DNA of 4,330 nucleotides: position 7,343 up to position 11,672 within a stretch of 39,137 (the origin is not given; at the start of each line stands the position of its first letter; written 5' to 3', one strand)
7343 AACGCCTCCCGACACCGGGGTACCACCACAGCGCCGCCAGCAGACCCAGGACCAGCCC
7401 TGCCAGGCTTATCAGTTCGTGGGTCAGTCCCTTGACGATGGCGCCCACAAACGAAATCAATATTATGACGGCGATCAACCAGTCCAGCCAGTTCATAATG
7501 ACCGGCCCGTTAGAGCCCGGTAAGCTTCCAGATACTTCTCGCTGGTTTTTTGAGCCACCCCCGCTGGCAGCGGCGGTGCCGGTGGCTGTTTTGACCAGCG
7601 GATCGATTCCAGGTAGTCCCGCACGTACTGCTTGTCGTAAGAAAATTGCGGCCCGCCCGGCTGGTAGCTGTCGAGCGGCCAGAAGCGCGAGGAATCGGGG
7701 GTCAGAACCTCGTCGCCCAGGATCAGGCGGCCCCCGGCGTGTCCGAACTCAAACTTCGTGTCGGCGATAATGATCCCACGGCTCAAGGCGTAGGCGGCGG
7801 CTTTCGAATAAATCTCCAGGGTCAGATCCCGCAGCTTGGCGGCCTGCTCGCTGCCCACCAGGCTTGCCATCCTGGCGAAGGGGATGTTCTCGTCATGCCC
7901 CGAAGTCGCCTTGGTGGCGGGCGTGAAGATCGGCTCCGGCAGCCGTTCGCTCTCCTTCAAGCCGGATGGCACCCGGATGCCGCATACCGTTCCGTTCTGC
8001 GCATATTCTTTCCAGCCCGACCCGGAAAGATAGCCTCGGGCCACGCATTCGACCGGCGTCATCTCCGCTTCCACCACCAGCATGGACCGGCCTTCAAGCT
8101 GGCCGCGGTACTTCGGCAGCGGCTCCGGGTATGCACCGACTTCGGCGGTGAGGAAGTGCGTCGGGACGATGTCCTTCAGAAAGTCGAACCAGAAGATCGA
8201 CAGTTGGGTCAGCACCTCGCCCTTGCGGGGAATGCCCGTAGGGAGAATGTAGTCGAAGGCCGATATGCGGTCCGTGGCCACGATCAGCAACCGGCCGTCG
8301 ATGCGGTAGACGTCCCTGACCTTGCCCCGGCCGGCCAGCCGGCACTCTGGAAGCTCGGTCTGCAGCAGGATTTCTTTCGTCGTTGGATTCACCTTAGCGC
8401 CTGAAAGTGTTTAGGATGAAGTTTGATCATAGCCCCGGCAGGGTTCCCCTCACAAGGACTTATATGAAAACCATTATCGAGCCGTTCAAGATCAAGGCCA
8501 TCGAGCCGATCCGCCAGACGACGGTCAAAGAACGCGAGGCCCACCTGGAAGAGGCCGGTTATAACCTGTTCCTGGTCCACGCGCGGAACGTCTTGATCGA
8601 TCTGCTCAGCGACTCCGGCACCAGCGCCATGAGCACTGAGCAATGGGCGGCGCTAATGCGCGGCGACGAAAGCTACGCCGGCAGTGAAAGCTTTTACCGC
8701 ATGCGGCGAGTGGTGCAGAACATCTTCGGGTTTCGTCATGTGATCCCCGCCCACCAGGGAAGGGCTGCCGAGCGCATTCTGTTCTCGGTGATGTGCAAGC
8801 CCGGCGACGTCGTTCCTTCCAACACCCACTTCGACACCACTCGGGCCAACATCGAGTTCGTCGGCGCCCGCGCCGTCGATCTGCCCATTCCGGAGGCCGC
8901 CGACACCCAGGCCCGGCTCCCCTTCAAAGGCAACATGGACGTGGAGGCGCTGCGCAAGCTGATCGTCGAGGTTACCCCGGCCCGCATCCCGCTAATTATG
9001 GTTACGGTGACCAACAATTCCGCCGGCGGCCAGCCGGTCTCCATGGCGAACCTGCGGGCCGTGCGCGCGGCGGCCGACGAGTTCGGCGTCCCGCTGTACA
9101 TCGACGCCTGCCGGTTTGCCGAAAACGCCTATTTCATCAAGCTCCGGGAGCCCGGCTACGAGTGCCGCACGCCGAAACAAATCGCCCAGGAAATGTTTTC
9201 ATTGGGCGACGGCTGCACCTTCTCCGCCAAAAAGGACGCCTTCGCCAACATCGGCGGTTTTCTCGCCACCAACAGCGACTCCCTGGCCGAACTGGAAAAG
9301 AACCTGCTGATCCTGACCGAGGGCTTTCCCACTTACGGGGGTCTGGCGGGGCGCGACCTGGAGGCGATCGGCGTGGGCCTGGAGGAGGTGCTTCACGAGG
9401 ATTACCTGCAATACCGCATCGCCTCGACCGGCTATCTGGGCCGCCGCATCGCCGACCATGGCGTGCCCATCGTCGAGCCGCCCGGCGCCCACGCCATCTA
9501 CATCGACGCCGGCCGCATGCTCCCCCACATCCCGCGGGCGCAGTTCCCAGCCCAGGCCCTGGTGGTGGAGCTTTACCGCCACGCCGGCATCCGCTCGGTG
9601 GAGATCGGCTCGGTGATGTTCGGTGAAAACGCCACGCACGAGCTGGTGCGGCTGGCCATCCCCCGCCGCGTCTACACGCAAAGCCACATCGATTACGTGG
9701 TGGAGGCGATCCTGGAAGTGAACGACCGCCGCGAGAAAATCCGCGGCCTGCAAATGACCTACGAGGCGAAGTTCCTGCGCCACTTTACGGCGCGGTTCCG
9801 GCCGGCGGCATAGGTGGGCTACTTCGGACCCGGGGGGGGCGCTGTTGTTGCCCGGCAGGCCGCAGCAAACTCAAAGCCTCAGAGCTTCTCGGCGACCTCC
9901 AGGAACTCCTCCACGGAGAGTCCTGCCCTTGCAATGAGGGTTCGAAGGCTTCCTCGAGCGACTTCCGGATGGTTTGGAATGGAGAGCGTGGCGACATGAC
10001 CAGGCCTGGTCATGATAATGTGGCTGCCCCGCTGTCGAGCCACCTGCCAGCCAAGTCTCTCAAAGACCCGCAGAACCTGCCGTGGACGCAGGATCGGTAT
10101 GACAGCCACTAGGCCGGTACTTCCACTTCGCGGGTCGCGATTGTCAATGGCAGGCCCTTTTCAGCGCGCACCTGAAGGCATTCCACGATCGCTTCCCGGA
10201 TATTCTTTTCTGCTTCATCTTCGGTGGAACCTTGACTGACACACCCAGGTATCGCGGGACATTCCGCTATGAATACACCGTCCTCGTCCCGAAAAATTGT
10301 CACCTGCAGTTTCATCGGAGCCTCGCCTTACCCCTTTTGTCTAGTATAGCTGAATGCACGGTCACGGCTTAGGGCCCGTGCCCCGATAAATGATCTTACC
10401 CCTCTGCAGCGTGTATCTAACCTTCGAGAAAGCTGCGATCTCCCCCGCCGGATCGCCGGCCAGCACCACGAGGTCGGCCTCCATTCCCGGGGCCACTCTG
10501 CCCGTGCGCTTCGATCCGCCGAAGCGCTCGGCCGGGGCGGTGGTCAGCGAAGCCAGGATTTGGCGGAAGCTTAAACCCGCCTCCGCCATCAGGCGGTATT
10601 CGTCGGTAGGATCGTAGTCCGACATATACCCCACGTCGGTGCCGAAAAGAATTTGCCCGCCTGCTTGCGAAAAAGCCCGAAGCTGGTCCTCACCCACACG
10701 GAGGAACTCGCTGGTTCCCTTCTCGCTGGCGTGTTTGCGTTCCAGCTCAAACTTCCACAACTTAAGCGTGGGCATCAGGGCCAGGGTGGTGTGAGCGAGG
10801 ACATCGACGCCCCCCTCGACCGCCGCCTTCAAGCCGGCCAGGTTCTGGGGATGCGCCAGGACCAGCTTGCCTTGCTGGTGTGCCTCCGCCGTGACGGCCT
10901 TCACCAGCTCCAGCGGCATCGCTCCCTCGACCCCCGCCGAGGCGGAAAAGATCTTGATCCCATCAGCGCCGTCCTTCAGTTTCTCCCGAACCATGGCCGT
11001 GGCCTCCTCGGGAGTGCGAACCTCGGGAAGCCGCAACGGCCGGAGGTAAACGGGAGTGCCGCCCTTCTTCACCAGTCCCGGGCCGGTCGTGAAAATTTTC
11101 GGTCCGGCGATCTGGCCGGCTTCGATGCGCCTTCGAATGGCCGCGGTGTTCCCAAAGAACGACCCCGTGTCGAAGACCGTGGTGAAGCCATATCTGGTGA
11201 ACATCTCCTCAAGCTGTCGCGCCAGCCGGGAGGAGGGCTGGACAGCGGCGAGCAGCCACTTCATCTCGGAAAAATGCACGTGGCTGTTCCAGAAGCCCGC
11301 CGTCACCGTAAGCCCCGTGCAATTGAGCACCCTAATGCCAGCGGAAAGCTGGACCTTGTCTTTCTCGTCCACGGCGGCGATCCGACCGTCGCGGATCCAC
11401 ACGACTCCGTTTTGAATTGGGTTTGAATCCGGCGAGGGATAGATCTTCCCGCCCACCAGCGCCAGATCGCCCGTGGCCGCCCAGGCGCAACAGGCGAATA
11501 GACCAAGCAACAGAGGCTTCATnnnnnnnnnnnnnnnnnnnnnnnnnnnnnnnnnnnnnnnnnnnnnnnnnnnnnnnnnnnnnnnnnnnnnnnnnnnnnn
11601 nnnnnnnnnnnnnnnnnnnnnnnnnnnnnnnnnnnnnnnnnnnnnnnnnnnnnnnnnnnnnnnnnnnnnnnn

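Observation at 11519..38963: Glycoconjugate supercluster with eight GT-C-like membrane proteins, one lipid-phospho-sugar synthase, fused cytoplasmic enzymes, and no recognisable exporter, polymerase or initiating transferase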

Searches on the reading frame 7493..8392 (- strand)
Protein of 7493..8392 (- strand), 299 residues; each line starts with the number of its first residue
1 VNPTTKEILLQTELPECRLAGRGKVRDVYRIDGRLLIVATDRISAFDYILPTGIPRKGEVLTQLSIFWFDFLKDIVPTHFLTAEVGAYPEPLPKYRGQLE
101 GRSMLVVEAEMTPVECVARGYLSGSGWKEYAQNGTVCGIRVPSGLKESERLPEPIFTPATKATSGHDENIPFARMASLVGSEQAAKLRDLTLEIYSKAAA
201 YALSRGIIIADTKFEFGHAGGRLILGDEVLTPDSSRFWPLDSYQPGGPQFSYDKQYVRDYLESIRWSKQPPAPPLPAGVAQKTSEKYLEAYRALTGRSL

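Call 59: search_protein_families(library=pfam, proteins=[window:7493-8392:-], max_evalue=0.001)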
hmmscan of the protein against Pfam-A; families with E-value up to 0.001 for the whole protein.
window:7493-8392:- (299 aa): 1 family
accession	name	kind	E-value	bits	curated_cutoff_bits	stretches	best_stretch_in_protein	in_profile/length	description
PF01259.24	SAICAR_synt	-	4.5e-75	252.8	20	1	22-269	4-229/233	SAICAR synthetase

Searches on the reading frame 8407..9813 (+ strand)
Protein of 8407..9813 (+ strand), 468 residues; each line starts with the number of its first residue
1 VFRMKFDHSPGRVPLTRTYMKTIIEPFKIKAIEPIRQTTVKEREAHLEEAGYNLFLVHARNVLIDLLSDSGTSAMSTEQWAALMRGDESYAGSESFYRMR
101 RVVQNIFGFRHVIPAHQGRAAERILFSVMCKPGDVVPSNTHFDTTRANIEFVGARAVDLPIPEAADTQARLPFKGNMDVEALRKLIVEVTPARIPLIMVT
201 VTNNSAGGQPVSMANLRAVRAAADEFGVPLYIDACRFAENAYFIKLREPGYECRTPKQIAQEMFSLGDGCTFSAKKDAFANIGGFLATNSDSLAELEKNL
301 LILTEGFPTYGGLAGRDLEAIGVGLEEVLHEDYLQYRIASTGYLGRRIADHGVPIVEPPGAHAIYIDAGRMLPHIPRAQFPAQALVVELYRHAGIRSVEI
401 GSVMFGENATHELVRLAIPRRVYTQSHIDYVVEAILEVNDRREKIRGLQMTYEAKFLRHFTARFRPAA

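Call 59: search_protein_families(library=pfam, proteins=[window:8407-9813:+], max_evalue=0.001)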
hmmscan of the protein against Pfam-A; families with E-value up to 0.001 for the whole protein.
window:8407-9813:+ (468 aa): 1 family
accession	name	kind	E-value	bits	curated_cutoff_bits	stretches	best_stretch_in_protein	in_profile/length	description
PF01212.27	Beta_elim_lyase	-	4.3e-76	256.4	27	1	65-433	1-287/288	Beta-eliminating lyase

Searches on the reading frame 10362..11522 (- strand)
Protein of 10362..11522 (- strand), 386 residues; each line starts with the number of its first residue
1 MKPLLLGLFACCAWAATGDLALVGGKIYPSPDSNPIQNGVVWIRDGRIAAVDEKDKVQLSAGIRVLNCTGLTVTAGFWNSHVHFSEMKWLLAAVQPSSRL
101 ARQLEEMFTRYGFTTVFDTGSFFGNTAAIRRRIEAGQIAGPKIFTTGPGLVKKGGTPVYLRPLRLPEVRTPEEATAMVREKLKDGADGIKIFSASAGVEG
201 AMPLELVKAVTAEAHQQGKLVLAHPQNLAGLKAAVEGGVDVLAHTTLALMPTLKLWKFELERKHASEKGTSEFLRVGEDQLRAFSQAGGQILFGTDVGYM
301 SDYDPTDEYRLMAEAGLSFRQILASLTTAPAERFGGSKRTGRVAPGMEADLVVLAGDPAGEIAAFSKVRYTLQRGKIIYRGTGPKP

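Call 6: search_protein_families(library=pfam, proteins=[window:10362-11522:-], max_evalue=0.01)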
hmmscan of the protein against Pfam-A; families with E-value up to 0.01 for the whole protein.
window:10362-11522:- (386 aa): 2 families
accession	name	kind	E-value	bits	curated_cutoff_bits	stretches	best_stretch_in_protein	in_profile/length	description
PF01979.26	Amidohydro_1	-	3.4e-21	76.3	25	1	72-377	1-344/345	Amidohydrolase family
PF07969.17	Amidohydro_3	-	1.2e-13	51.8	29.7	1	307-379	397-472/472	Amidohydrolase family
